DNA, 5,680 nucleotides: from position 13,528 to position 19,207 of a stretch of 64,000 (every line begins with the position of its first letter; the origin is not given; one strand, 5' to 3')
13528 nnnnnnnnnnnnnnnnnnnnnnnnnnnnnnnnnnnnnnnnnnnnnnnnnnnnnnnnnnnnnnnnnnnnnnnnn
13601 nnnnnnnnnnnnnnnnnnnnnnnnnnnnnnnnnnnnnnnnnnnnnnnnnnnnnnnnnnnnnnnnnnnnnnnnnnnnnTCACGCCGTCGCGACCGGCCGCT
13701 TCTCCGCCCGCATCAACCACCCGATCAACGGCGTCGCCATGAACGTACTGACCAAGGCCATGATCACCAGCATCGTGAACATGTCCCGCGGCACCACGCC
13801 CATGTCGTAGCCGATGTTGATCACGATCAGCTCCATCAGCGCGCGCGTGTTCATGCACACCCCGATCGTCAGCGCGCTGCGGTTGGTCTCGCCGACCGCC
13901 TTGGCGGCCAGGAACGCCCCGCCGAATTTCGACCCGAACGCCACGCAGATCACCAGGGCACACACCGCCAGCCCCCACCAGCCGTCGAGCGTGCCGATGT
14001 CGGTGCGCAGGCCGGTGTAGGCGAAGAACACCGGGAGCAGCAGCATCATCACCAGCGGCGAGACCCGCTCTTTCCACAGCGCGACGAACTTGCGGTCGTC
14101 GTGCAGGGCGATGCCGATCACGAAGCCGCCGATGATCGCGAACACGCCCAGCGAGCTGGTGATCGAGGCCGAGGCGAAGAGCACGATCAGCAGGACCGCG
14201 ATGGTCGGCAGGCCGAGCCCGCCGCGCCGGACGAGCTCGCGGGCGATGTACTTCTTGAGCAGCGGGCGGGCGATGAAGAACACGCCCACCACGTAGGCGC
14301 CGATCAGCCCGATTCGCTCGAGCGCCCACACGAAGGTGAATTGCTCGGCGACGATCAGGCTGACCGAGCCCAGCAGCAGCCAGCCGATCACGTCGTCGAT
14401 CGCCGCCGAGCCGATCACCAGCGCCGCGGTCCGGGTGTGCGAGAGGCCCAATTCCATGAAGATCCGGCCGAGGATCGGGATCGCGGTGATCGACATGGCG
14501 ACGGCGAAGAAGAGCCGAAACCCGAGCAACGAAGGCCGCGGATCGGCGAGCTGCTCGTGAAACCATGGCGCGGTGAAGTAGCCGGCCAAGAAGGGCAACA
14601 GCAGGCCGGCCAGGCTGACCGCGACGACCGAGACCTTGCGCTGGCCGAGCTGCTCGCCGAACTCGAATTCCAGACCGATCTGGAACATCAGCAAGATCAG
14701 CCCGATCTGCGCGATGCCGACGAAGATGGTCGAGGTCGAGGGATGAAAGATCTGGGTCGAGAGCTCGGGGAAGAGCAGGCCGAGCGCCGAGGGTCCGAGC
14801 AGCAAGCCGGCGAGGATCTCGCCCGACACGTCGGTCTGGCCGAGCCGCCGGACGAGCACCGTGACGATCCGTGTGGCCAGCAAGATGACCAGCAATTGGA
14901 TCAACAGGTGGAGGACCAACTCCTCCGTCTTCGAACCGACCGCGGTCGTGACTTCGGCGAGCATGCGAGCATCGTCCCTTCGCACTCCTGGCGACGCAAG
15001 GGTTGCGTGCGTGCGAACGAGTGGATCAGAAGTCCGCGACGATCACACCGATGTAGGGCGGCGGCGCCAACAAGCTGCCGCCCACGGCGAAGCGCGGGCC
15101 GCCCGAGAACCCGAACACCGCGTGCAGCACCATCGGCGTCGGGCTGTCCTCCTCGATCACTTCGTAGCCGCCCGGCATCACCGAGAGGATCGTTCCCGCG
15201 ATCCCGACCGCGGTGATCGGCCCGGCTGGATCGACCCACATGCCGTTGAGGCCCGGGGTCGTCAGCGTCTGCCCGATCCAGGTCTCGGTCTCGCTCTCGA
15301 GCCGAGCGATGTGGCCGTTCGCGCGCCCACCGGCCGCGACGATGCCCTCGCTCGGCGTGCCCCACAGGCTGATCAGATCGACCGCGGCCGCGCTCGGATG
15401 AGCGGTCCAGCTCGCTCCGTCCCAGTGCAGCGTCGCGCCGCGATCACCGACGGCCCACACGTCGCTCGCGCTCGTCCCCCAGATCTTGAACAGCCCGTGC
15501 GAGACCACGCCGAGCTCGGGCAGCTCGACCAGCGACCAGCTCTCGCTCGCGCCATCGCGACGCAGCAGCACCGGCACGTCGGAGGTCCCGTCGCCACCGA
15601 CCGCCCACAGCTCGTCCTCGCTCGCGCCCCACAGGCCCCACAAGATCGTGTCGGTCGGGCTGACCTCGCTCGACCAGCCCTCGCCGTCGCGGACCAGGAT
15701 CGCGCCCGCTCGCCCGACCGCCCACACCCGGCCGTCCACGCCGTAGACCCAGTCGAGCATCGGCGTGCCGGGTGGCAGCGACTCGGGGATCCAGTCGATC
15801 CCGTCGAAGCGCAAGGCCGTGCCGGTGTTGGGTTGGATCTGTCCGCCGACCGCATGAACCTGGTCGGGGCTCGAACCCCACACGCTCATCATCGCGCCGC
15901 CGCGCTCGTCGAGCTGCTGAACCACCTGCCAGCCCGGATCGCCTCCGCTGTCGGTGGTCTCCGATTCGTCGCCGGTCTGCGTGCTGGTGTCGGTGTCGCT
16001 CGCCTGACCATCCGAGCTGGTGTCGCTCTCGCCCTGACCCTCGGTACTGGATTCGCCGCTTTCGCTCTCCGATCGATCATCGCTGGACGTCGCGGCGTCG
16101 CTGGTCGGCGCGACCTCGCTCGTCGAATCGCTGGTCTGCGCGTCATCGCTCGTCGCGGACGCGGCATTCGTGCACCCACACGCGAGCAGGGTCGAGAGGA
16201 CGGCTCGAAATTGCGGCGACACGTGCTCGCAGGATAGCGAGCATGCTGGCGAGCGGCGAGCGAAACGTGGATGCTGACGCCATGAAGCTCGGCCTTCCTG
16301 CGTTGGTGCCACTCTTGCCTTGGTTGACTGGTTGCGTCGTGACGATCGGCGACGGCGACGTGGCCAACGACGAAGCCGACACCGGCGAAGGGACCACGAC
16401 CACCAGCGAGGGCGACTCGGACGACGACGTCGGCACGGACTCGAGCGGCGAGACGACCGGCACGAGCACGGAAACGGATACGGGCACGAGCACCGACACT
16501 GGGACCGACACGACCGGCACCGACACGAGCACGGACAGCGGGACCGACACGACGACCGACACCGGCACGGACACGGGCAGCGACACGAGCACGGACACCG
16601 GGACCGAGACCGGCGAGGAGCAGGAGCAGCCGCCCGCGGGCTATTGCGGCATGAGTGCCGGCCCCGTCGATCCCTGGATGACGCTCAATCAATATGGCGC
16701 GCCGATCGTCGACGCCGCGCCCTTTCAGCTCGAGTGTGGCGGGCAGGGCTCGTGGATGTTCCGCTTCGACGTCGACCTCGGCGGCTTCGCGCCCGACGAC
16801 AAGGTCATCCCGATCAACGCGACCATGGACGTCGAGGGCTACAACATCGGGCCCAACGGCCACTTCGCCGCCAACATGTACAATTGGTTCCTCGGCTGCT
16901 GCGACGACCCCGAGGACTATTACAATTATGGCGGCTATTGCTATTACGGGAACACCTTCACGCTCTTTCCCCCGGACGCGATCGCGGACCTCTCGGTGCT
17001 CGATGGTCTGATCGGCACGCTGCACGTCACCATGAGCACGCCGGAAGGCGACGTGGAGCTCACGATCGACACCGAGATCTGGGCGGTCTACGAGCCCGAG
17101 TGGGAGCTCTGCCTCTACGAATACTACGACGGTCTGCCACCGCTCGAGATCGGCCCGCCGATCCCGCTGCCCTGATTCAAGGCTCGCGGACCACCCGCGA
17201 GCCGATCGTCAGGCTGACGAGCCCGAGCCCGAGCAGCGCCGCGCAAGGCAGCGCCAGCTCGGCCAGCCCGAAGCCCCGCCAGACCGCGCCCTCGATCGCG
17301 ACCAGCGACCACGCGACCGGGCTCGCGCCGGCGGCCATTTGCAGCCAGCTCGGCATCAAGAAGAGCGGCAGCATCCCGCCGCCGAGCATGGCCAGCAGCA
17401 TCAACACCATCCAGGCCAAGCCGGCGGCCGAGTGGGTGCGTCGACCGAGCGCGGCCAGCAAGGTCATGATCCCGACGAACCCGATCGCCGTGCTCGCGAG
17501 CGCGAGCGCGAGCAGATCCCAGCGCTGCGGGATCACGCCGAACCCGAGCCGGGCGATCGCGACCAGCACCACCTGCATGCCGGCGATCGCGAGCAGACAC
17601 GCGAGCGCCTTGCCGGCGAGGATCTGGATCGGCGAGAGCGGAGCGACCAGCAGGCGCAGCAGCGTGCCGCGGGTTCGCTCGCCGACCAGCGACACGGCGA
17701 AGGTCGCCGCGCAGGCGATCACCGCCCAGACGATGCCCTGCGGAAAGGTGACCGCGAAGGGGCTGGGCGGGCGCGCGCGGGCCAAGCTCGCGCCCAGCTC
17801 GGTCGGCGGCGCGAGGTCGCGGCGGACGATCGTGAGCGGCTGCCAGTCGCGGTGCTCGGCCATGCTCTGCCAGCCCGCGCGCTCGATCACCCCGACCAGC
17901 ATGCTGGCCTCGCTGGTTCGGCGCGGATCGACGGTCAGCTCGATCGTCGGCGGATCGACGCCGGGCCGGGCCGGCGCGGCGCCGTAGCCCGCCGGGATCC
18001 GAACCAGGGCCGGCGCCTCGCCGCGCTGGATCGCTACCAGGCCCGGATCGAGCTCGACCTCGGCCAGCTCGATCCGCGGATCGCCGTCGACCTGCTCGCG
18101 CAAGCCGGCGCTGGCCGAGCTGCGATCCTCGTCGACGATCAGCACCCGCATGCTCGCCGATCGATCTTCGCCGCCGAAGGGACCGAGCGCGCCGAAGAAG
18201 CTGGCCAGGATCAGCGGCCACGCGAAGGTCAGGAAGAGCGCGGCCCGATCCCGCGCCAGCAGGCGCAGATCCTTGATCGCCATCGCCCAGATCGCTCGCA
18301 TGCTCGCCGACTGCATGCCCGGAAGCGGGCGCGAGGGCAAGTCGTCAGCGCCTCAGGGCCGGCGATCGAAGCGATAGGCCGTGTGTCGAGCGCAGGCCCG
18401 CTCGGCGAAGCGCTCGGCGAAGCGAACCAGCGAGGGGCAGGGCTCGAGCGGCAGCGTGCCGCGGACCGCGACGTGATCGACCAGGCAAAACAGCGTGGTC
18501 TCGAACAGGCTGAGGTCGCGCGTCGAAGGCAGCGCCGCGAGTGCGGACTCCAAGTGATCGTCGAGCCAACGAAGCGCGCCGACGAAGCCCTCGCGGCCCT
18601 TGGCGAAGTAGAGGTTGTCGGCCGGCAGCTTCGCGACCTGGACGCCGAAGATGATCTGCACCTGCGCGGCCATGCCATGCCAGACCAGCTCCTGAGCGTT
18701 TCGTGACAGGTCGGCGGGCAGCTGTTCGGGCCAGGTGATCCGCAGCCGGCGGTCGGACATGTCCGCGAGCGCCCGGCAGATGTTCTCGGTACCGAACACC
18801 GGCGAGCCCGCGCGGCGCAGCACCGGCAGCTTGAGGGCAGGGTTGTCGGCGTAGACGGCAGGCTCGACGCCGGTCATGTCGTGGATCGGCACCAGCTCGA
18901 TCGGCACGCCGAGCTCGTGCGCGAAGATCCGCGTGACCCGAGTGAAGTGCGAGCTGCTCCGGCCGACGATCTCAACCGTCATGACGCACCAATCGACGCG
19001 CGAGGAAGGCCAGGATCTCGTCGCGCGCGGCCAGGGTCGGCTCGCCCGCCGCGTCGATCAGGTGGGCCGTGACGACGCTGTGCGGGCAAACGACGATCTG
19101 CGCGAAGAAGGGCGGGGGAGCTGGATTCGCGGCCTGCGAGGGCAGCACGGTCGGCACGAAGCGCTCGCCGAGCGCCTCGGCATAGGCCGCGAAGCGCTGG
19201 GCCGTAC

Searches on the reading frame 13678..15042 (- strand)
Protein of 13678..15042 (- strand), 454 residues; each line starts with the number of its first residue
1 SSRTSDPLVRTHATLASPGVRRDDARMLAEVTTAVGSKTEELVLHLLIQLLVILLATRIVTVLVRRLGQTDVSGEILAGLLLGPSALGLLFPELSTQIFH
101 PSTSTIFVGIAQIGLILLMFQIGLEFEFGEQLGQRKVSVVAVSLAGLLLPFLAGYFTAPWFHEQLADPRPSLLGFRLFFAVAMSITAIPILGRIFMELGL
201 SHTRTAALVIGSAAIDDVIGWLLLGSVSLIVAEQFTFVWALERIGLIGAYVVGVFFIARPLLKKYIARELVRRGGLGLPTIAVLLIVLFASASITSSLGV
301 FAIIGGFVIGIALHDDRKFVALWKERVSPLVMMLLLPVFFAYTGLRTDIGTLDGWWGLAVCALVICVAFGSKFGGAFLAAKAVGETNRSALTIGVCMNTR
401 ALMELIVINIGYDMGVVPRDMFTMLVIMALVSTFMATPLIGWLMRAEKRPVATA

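Call 43: search_protein_families(library=pfam, proteins=[window:13678-15042:-], max_evalue=0.00001)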
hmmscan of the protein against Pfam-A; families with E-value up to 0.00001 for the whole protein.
window:13678-15042:- (454 aa): 1 family
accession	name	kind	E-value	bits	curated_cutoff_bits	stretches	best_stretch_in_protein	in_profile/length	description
PF00999.27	Na_H_Exchanger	-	1.2e-44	153.2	26.2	1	57-445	4-374/375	Sodium/hydrogen exchanger, transmembrane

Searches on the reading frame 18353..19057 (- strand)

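Call 43: search_protein_families(library=pfam, proteins=[window:18353-19057:-], max_evalue=0.00001)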
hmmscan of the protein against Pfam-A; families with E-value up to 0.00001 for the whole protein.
window:18353-19057:- (234 aa): 2 families
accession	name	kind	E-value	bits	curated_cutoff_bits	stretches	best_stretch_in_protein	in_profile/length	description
PF13409.12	GST_N_2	-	2.2e-08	35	25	1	36-99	2-69/70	Glutathione S-transferase, N-terminal domain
PF13417.12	GST_N_3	-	1.9e-07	31.7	22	1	34-99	5-69/75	Glutathione S-transferase, N-terminal domain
